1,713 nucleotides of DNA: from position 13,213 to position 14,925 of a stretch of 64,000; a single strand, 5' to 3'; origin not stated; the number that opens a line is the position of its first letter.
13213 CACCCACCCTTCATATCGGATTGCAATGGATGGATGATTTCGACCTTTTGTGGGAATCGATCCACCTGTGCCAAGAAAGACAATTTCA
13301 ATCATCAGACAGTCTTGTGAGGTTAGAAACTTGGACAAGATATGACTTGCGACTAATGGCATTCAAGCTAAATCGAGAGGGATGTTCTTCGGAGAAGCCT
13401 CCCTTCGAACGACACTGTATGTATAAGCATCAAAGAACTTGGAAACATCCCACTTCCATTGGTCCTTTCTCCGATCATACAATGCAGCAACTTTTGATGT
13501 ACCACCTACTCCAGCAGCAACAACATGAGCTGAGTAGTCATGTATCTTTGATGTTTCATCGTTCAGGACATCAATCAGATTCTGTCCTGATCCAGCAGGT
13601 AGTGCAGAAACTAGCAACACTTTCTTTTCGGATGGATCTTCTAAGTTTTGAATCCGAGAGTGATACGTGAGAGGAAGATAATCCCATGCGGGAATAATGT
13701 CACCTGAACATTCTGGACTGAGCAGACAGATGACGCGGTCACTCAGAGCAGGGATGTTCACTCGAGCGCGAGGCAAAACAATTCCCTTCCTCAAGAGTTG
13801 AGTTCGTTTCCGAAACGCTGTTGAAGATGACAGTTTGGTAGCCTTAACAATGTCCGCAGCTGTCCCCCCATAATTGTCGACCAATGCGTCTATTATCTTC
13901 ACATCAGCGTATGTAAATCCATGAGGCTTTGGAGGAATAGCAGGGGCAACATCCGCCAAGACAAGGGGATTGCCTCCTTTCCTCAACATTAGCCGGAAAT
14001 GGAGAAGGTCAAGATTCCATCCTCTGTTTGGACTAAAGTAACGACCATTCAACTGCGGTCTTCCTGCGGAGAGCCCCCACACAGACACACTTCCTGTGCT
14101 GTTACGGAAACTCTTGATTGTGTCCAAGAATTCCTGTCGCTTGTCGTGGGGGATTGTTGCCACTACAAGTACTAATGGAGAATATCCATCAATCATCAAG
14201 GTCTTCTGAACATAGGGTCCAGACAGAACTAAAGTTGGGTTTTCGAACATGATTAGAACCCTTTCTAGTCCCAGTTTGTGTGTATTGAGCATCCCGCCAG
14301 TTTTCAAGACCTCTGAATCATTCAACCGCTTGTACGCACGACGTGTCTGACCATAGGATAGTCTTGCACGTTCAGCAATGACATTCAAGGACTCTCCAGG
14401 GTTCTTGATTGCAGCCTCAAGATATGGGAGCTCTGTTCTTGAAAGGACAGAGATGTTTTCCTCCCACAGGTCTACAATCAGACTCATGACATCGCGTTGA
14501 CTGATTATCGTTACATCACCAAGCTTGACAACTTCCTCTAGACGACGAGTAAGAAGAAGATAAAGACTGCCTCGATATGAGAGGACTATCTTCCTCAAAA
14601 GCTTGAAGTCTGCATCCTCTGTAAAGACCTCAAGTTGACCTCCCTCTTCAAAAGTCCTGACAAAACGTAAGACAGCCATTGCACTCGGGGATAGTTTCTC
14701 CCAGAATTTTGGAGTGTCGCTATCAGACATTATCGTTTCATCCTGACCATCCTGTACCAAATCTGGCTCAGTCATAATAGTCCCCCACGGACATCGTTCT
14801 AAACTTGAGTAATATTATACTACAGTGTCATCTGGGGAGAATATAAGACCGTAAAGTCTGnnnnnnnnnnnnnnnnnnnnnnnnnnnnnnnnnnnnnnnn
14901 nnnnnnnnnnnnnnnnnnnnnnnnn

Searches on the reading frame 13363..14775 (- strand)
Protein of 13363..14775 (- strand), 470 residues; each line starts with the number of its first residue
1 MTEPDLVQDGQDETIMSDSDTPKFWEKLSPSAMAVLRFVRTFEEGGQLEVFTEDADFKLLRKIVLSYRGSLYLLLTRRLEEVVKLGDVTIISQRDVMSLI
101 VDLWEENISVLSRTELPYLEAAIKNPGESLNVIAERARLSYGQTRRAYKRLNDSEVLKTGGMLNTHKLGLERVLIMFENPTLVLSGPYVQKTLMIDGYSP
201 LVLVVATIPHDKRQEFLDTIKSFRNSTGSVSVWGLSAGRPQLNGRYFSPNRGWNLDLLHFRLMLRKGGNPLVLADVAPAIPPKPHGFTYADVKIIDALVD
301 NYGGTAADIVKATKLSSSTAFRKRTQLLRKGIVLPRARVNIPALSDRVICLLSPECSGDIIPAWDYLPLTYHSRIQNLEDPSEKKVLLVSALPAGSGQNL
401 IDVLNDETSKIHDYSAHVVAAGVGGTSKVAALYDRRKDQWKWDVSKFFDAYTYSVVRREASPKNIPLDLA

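Call 37: search_protein_families(library=pfam, proteins=[window:13363-14775:-], max_evalue=0.001)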
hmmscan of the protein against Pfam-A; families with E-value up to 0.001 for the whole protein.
window:13363-14775:- (470 aa): 1 family
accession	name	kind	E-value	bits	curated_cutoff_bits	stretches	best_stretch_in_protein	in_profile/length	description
PF13412.12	HTH_24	-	3.5e-06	26.9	21.9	0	119-157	9-47/48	Winged helix-turn-helix DNA-binding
